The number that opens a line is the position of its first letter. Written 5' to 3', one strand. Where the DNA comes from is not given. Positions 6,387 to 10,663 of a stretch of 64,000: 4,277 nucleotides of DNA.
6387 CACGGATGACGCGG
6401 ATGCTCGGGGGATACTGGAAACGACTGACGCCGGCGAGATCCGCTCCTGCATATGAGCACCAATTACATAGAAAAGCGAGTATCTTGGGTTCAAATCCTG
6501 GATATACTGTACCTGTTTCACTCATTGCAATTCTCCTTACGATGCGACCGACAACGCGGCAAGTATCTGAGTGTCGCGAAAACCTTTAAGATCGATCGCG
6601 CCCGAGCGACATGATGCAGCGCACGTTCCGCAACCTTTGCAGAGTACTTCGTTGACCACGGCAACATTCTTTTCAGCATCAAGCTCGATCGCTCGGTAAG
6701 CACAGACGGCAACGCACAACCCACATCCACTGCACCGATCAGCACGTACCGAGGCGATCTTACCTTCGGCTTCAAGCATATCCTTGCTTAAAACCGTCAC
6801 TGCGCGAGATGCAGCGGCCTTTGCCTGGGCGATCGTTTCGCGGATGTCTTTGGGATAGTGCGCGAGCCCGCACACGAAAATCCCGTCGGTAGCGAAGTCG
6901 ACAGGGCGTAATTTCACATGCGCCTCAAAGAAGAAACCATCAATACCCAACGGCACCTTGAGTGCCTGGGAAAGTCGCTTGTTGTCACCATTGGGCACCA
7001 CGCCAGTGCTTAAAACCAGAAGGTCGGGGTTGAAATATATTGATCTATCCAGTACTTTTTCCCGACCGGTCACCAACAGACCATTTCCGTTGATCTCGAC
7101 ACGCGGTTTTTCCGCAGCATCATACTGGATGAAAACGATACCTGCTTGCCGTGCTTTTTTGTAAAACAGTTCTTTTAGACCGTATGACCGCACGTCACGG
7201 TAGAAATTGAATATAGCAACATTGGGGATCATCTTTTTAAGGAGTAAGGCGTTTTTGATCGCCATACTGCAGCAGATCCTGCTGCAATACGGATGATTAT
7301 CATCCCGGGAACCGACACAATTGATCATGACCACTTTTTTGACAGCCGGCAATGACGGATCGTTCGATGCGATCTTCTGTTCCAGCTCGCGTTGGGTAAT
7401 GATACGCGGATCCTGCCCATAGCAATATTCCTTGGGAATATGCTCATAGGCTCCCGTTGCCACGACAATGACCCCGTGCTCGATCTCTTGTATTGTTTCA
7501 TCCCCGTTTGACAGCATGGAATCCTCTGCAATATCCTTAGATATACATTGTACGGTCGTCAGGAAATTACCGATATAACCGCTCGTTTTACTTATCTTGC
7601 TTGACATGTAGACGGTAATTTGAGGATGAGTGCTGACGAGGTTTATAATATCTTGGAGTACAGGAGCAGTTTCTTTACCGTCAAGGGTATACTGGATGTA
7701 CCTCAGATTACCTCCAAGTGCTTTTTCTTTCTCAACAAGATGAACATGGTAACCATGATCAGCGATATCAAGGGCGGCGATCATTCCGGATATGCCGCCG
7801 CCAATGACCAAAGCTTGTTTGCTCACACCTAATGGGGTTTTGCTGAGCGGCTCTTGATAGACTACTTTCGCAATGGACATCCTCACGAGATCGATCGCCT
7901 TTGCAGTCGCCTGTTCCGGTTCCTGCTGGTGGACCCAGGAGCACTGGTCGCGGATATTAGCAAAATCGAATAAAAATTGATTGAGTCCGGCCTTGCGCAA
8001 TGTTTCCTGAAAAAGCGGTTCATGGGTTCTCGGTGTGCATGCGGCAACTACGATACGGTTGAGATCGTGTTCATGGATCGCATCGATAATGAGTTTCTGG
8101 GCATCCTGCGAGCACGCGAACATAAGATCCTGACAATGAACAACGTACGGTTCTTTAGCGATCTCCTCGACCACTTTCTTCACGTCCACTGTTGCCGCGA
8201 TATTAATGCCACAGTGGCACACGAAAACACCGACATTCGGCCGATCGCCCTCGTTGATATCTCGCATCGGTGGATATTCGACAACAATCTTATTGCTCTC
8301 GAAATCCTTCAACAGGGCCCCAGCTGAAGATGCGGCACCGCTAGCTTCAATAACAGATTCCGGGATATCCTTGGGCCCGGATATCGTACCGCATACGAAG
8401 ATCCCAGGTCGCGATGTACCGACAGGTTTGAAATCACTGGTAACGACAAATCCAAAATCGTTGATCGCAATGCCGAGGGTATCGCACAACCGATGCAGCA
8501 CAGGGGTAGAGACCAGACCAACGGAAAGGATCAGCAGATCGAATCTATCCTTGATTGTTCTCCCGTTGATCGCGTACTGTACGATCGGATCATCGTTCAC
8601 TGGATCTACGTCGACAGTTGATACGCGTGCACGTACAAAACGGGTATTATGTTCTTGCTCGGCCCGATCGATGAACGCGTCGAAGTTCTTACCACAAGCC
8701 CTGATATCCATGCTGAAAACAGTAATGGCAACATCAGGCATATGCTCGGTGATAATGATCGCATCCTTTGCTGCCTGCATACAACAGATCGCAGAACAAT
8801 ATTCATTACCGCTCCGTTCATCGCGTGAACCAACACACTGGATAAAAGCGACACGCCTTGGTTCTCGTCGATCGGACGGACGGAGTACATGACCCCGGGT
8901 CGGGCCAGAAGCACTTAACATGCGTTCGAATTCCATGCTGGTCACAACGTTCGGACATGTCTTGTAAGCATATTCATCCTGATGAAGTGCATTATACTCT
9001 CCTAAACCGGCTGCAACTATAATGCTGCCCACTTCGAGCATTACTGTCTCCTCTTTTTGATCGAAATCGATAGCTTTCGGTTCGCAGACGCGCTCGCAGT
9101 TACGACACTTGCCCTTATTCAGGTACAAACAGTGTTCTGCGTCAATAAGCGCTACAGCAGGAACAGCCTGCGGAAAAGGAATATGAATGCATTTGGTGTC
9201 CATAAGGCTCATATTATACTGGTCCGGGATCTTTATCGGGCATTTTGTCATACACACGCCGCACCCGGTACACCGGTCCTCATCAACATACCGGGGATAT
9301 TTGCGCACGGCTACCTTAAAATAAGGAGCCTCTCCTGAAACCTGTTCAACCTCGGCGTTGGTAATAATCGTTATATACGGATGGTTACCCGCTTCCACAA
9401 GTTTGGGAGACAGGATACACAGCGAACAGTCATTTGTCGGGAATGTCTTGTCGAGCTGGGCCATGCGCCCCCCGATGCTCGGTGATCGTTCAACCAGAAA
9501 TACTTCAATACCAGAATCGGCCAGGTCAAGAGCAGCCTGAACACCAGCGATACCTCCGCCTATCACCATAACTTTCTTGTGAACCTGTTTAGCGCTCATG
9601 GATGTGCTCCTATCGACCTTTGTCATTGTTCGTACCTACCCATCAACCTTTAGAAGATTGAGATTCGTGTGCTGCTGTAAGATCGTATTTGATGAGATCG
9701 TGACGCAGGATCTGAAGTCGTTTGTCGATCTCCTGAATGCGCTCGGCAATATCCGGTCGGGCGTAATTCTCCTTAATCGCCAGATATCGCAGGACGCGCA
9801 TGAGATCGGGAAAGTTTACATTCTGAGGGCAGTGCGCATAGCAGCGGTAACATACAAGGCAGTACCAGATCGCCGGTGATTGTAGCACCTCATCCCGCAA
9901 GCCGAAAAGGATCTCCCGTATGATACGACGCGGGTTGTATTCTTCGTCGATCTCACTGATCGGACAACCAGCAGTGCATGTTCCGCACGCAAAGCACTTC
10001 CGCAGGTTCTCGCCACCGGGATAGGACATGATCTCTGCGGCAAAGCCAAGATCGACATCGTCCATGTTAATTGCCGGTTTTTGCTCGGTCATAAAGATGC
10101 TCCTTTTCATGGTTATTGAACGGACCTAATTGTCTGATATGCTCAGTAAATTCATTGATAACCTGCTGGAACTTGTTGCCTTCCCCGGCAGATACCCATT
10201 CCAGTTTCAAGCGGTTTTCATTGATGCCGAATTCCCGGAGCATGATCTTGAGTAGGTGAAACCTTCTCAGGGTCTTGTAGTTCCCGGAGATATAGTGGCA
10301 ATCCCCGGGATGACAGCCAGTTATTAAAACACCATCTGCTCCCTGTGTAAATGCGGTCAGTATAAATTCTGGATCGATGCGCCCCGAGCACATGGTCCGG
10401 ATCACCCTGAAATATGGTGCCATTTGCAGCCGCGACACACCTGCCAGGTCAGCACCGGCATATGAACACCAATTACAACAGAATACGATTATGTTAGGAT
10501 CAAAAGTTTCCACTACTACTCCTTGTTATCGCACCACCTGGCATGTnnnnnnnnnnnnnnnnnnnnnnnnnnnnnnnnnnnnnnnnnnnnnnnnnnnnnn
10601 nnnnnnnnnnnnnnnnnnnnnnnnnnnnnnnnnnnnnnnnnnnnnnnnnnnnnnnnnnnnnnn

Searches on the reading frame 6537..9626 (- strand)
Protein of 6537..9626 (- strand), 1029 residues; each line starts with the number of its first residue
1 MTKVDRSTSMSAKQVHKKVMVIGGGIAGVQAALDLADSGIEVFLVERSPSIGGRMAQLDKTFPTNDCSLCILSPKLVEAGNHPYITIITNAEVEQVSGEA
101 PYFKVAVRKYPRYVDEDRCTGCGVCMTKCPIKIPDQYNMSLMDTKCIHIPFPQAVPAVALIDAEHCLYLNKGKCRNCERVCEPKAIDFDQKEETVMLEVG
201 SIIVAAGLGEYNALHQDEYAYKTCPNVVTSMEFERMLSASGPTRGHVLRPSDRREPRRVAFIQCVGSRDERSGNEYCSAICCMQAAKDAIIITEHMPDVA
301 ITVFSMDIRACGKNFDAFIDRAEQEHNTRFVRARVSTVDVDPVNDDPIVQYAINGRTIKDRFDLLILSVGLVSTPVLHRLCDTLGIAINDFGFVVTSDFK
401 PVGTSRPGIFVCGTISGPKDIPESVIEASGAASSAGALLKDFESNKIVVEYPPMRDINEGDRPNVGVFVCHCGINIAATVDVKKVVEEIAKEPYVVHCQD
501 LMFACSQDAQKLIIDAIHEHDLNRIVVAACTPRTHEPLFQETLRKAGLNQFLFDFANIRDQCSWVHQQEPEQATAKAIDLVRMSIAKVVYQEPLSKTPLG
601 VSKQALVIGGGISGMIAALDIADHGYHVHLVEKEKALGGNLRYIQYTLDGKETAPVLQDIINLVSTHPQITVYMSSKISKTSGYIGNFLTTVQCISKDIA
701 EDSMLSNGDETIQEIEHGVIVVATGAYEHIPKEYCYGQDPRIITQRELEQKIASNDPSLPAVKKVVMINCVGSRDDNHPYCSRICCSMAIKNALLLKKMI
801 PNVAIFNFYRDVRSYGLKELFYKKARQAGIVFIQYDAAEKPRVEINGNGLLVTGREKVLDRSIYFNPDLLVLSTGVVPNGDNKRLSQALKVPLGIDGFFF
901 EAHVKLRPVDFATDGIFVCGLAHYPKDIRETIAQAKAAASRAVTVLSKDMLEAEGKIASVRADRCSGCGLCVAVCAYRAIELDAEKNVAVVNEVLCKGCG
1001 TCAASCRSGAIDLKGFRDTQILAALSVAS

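Call 7: search_protein_families(library=pfam, proteins=[window:6537-9626:-], max_evalue=0.001)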
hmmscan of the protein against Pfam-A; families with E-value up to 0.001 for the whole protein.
window:6537-9626:- (1029 aa): 25 families
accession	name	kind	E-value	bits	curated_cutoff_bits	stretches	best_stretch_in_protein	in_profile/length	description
PF07992.20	Pyr_redox_2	-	8e-25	88.3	26.1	2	604-767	2-147/291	Pyridine nucleotide-disulphide oxidoreductase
PF12831.13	FAD_oxidored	-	6.8e-17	62.3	27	2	19-56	2-39/416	FAD dependent oxidoreductase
PF13450.12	NAD_binding_8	-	7.9e-17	61.7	21.9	2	607-652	1-43/68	NAD(P)-binding Rossmann-like domain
PF00037.32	Fer4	-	7.5e-14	51.3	21.1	1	113-131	2-20/24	4Fe-4S binding domain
PF01266.30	DAO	-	6.3e-13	49.4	27.9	2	18-52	1-35/353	FAD dependent oxidoreductase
PF00890.30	FAD_binding_2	-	8.6e-12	45.4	20.4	2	605-643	2-40/414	FAD binding domain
PF12838.12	Fer4_7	-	9.5e-11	42.4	27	2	964-1010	1-52/52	4Fe-4S dicluster domain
PF03486.20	HI0933_like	-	1.3e-10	41.6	50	1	604-641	2-39/244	HI0933-like protein Rossmann domain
PF13738.12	Pyr_redox_3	-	7.1e-10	39.1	30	1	14-107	162-249/305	Pyridine nucleotide-disulphide oxidoreductase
PF00070.33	Pyr_redox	-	1.7e-09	38.5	22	1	18-54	1-36/82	Pyridine nucleotide-disulphide oxidoreductase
PF14697.11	Fer4_21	-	1.9e-09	37.9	35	1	958-1011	1-57/59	4Fe-4S dicluster domain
PF01134.28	GIDA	-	3.2e-09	36.8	22.1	1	18-47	1-30/391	Glucose inhibited division protein A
PF12837.12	Fer4_6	-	1.1e-08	35.1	25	2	114-130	4-20/24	4Fe-4S binding domain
PF13237.11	Fer4_10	-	1.5e-08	34.9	25.5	2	961-1006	5-52/53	4Fe-4S dicluster domain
PF01946.23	Thi4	-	2e-07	30.9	26.2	0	5-56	6-58/235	Thi4 family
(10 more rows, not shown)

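Call 48: search_protein_families(library=ncbifam, proteins=[window:6537-9626:-], max_evalue=0.00001)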
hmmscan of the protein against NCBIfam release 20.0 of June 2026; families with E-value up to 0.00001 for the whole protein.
window:6537-9626:- (1029 aa): 119 families (the best 25 are shown)
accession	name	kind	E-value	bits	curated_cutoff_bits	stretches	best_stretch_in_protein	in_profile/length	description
NF040770.1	hetero_SS_HdrA2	exception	0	1026.1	1100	3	8-441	131-562/777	CoB-CoM heterodisulfide reductase HdrA2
NF041778.1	hetero_SS_HdrA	equivalog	5.7e-242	804.9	1400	3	14-442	140-573/771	ferredoxin:CoB-CoM heterodisulfide reductase subunit HdrA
NF041891.1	hdrA_Methbact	equivalog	6.3e-216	719.1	1300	3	8-437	123-554/762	ferredoxin:CoB-CoM heterodisulfide reductase subunit HdrA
TIGR01372.1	soxA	subfamily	1.5e-19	69.4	1164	1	605-729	171-292/996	sarcosine oxidase subunit alpha family protein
NF009410.0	PRK12771.1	subfamily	1.1e-17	63.8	516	1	601-662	137-200/566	NAD(P)-binding protein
TIGR03997.1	mycofact_OYE_2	equivalog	2.4e-17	62.6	793.15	2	8-60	371-423/645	mycofactocin system FadH/OYE family oxidoreductase 2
TIGR03467.1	HpnE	equivalog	3.8e-17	62.7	283.05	2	19-57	1-39/430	hydroxysqualene dehydroxylase HpnE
NF045637.1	carotdesatCrtDProt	equivalog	4.4e-16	58.5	580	2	19-60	1-42/485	1-hydroxycarotenoid 3,4-desaturase CrtD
NF005560.0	PRK07233.1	equivalog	4.5e-15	55.4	252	1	18-59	2-43/435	hypothetical protein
NF045663.1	diclust_near_Sec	equivalog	5.1e-15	54.6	530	1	600-663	104-164/759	pyridine nucleotide-disulfide oxidoreductase/dicluster-binding protein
NF041087.1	bile_acid_BaiCD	equivalog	6e-14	51.1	825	1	8-56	372-420/642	bile acid Fe-S flavoenzyme BaiCD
NF045599.1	bili_reduct_long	exception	7.3e-14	50.9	750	2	601-677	380-455/641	bilirubin reductase, long form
TIGR02734.1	crtI_fam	subfamily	1.1e-13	50.7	238.1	1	19-60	1-42/504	phytoene desaturase family protein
NF058655.1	CrtID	equivalog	2e-13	50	640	1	19-60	1-42/478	bifunctional phytoene desaturase/3,4-desaturase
NF005691.0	PRK07494.1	equivalog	4.5e-13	48.5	459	1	12-51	4-43/404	UbiH/UbiF family hydroxylase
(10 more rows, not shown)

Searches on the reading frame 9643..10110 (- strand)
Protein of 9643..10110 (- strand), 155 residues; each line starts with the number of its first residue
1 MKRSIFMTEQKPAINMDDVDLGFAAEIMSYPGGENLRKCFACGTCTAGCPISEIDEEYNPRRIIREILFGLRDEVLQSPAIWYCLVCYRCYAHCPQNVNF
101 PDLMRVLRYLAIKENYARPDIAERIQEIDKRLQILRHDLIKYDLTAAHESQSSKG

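Call 7: search_protein_families(library=pfam, proteins=[window:9643-10110:-], max_evalue=0.001)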
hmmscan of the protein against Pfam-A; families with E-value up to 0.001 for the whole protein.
window:9643-10110:- (155 aa): 7 families
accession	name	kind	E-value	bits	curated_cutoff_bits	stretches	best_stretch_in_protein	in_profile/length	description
PF13183.11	Fer4_8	-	7.9e-10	39.6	27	1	36-98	2-68/68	4Fe-4S dicluster domain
PF13187.11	Fer4_9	-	6.3e-09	36.2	27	1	38-97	1-50/52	4Fe-4S dicluster domain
PF13534.11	Fer4_17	-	1.1e-08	35.9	22.2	1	38-99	1-61/61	4Fe-4S dicluster domain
PF13237.11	Fer4_10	-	5.8e-08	33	25.5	1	35-95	5-53/53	4Fe-4S dicluster domain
PF12838.12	Fer4_7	-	4e-05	24.4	27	1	38-98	1-52/52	4Fe-4S dicluster domain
PF25160.1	LdpA_Fe-S-bd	-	0.00011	22.4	27.6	0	34-56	23-45/49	LdpA Fe-S cluster-binding domain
PF13484.11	Fer4_16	-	0.00023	22.3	30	1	38-97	1-66/66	4Fe-4S double cluster binding domain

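Call 48: search_protein_families(library=ncbifam, proteins=[window:9643-10110:-], max_evalue=0.00001)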
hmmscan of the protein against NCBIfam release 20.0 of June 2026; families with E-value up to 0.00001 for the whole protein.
window:9643-10110:- (155 aa): 10 families
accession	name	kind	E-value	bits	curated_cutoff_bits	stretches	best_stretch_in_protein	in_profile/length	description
TIGR03290.1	CoB_CoM_SS_C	equivalog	3.9e-25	88.5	160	1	37-120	2-84/144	CoB--CoM heterodisulfide reductase subunit C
NF038018.1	qmoC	equivalog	9.9e-22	77.9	300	1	20-135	2-114/360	quinone-interacting membrane-bound oxidoreductase complex subunit QmoC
NF041890.1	hdrC_Methbact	equivalog_domain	2.4e-18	66.4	270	1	32-123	24-113/192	ferredoxin:CoB-CoM heterodisulfide reductase subunit HdrC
NF041779.1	hetero_SS_HdrC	equivalog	3.6e-17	62.5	350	1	36-116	30-108/198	ferredoxin:CoB-CoM heterodisulfide reductase subunit HdrC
NF008369.0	PRK11168.1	equivalog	4.3e-11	42.3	278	1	35-115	9-91/401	anaerobic glycerol-3-phosphate dehydrogenase subunit C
NF009226.0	PRK12576.1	equivalog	4.2e-09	36.2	344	1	38-124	155-249/317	succinate dehydrogenase/fumarate reductase iron-sulfur subunit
NF008434.0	PRK11274.1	equivalog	5.2e-08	32.2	333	1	35-131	21-120/409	glycolate oxidase subunit GlcF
NF004898.0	PRK06259.1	equivalog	1.6e-07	30.4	385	1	34-120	131-225/488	fumarate reductase (CoM/CoB) subunit TfrB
TIGR03379.1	glycerol3P_GlpC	equivalog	2.4e-07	29.9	279.9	1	36-108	4-78/397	anaerobic glycerol-3-phosphate dehydrogenase subunit GlpC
TIGR00384.1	dhsB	subfamily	9.7e-06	25.2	88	0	34-101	137-214/222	succinate dehydrogenase and fumarate reductase iron-sulfur protein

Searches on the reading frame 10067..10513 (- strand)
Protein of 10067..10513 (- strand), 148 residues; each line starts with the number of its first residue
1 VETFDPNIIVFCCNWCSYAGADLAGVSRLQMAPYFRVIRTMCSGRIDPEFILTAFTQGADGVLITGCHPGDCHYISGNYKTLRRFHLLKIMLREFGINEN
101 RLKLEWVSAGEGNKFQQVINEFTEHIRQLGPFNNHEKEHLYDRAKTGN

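Call 7: search_protein_families(library=pfam, proteins=[window:10067-10513:-], max_evalue=0.001)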
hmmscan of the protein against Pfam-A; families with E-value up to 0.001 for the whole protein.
window:10067-10513:- (148 aa): 1 family
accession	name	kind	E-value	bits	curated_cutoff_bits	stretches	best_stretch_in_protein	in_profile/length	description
PF02662.21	FlpD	-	1.2e-55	187.3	22.3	1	8-130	1-123/123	Methyl-viologen-reducing hydrogenase, delta subunit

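Call 48: search_protein_families(library=ncbifam, proteins=[window:10067-10513:-], max_evalue=0.00001)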
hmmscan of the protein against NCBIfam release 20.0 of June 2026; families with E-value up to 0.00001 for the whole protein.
window:10067-10513:- (148 aa): 3 families
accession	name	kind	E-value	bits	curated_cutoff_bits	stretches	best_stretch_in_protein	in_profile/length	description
NF040770.1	hetero_SS_HdrA2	exception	7.3e-55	186.4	1100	1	5-133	647-775/777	CoB-CoM heterodisulfide reductase HdrA2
NF045873.1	F420_non_VhuD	exception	1.2e-37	128.9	215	1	5-132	1-128/132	F420-non-reducing hydrogenase iron-sulfur subunit VhuD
NF041891.1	hdrA_Methbact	equivalog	4.9e-11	41.6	1300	1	7-128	645-760/762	ferredoxin:CoB-CoM heterodisulfide reductase subunit HdrA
